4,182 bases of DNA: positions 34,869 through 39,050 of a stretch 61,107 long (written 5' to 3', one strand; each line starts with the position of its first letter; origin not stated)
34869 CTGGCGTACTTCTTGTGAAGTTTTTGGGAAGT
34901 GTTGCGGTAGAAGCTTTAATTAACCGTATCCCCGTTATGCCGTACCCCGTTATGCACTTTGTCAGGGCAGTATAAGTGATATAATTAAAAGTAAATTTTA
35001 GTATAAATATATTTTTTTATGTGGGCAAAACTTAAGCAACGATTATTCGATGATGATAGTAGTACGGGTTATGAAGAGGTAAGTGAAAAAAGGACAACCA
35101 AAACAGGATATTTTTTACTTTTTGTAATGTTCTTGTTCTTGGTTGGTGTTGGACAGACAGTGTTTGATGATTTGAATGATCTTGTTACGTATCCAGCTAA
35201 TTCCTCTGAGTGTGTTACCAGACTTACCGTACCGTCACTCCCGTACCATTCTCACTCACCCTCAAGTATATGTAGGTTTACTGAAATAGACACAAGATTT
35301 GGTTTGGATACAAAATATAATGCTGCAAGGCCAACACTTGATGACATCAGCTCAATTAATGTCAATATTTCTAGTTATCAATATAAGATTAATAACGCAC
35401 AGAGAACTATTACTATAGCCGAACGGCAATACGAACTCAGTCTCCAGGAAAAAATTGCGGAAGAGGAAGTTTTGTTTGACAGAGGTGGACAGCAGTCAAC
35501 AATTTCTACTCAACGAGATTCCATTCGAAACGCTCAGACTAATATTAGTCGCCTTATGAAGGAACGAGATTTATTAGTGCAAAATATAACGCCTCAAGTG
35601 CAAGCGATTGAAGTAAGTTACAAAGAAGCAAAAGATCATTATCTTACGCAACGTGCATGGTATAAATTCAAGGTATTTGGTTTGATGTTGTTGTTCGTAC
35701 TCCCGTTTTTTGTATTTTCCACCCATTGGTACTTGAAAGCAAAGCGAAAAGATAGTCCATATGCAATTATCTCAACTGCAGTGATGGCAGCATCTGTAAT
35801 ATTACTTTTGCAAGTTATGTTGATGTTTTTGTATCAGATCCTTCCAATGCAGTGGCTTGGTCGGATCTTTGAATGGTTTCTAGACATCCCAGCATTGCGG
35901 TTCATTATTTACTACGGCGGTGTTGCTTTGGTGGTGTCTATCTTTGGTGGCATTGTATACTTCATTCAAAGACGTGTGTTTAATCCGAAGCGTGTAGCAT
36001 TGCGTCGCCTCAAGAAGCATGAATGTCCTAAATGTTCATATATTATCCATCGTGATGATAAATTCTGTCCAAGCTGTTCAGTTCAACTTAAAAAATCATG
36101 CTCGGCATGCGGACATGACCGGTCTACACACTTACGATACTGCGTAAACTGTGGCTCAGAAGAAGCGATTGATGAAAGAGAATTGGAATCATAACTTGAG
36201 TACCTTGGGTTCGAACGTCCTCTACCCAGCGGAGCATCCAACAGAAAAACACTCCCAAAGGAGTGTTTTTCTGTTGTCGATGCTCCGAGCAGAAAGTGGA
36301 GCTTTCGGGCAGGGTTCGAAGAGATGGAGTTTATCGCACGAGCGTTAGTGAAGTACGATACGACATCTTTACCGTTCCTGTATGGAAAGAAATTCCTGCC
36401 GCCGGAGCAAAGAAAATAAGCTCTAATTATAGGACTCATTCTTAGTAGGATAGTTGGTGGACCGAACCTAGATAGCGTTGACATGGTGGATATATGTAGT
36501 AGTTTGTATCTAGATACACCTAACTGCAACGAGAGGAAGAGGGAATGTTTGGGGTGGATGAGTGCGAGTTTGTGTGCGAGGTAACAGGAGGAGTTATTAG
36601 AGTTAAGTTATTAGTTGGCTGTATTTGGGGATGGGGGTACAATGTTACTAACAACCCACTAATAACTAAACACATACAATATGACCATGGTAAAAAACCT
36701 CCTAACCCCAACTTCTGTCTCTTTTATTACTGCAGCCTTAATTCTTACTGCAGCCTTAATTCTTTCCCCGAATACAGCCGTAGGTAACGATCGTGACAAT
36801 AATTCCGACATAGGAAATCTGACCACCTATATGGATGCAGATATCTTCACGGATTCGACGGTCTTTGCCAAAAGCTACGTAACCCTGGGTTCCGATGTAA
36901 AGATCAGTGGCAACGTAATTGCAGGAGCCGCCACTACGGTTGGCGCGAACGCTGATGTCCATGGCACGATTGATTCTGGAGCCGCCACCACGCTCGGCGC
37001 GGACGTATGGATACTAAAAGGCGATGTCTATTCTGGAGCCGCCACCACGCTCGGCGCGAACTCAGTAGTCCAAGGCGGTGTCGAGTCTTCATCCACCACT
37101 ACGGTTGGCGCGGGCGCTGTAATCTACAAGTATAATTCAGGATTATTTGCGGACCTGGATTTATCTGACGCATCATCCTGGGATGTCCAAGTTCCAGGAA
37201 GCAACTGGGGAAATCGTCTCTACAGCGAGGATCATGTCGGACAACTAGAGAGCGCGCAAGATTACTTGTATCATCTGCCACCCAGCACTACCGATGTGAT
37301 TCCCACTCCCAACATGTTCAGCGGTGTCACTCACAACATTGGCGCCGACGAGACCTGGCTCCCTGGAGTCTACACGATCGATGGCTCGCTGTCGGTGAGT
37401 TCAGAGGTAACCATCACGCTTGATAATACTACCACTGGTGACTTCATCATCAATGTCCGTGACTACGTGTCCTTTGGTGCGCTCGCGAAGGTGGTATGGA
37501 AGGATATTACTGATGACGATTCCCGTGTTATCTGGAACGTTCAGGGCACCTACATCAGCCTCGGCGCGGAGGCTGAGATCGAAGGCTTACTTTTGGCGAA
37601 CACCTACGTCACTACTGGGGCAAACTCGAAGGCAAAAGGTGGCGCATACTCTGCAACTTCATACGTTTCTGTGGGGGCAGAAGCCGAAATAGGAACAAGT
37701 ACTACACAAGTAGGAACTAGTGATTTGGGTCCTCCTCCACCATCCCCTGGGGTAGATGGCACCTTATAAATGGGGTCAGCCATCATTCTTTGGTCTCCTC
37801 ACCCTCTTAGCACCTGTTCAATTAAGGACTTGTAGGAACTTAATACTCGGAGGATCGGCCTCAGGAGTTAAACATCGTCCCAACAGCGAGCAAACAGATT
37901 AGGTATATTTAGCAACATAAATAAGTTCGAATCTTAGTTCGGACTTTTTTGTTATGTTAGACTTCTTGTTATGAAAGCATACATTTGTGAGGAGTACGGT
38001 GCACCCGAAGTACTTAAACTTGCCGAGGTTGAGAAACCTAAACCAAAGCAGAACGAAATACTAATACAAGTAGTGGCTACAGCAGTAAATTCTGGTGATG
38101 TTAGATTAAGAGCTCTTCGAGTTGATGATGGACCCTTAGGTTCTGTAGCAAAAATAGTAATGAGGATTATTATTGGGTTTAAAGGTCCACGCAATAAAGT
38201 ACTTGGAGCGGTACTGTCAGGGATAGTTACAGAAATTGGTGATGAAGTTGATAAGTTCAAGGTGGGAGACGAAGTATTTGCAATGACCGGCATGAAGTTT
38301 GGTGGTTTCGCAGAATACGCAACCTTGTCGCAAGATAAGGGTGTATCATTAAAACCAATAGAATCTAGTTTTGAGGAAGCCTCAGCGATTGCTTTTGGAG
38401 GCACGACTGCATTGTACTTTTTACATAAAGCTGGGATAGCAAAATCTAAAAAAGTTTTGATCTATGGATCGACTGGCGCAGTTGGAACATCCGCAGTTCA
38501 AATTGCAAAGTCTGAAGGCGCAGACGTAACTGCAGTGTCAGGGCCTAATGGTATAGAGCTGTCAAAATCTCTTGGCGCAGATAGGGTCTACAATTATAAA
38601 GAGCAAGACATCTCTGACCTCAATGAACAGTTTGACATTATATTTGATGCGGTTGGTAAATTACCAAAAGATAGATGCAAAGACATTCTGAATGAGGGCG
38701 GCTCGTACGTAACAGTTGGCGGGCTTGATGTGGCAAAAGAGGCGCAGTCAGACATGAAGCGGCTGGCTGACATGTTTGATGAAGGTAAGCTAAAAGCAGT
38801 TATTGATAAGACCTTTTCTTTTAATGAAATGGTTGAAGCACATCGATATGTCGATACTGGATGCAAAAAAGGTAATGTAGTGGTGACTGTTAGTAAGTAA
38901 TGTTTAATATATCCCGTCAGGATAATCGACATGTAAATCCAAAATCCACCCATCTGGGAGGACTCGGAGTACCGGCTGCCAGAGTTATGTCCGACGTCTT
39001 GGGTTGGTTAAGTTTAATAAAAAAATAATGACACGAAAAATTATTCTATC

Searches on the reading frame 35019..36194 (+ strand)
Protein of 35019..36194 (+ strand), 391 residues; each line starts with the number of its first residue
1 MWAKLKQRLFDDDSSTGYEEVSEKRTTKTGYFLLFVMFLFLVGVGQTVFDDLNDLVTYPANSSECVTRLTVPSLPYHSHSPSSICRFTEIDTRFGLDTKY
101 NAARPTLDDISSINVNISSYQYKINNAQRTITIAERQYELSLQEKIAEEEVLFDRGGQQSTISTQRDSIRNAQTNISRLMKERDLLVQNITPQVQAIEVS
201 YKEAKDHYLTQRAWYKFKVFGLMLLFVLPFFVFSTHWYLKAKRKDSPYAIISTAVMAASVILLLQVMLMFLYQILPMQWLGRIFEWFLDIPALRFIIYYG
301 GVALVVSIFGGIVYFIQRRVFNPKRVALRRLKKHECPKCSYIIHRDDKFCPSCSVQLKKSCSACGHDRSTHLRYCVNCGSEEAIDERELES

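Call 73: search_protein_families(library=pfam, proteins=[window:35019-36194:+], max_evalue=0.0001)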
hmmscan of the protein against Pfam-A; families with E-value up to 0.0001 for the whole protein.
window:35019-36194:+ (391 aa): 2 families
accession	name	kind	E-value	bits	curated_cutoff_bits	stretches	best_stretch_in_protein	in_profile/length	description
PF12773.13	DZR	-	7.1e-09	36.1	27.3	1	336-379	1-45/45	Double zinc ribbon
PF17032.10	Zn_ribbon_15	-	3.5e-05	25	28.9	0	332-354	51-73/73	zinc-ribbon family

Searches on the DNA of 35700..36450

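Call 83: search_rna_families(source=window, start=35700, end=36450, threshold=evalue, max_evalue=1)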
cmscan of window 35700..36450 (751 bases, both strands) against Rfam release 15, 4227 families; matches with E-value up to 1: 3.
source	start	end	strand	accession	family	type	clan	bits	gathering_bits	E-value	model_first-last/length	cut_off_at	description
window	36199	36274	+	RF00106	RNAI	Gene; antisense;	-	22.1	47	0.11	1-102/102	no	RNAI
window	36231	36286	+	RF00833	mir-70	Gene; miRNA;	-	20.5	90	0.34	11-69/79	no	mir-70 microRNA precursor family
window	35733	35958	+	RF01946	KCNQ1OT1_1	Gene; lncRNA;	-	11.2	70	0.11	253-464/464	no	KCNQ1 overlapping transcript 1 conserved region 1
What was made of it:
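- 36281..36406 (+): Orphan unit of the same family. No tRNA or Rfam gene lies upstream. It ends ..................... Rfam, call 83.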

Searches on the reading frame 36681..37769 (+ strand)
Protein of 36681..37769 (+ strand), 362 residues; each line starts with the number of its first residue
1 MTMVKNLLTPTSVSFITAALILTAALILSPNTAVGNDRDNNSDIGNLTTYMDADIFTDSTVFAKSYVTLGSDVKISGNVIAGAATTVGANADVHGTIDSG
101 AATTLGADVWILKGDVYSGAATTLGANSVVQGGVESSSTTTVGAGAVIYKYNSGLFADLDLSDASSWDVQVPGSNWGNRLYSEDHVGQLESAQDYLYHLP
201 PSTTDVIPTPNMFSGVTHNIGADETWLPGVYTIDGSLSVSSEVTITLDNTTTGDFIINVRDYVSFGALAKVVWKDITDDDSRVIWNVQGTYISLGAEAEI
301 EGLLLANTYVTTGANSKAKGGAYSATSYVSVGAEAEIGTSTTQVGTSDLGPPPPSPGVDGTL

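Call 73: search_protein_families(library=pfam, proteins=[window:36681-37769:+], max_evalue=0.0001)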
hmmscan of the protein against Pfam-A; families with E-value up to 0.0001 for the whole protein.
window:36681-37769:+ (362 aa): 1 family
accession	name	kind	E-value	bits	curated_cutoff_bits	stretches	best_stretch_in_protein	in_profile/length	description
PF11999.13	Ice_binding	-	1.1e-14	55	28.7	1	210-331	83-202/208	Ice-binding-like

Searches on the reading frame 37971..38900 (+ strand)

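Call 73: search_protein_families(library=pfam, proteins=[window:37971-38900:+], max_evalue=0.0001)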
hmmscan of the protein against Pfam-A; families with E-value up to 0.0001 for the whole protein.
window:37971-38900:+ (309 aa): 3 families
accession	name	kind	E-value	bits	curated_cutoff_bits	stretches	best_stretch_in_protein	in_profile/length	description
PF13602.12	ADH_zinc_N_2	-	4.6e-22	79.8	27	2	258-305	85-134/134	Zinc-binding dehydrogenase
PF00107.32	ADH_zinc_N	-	1.9e-15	57.4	31.8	1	170-266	1-103/129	Zinc-binding dehydrogenase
PF08240.17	ADH_N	-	1.2e-10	42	23.5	1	27-125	2-100/104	Alcohol dehydrogenase GroES-like domain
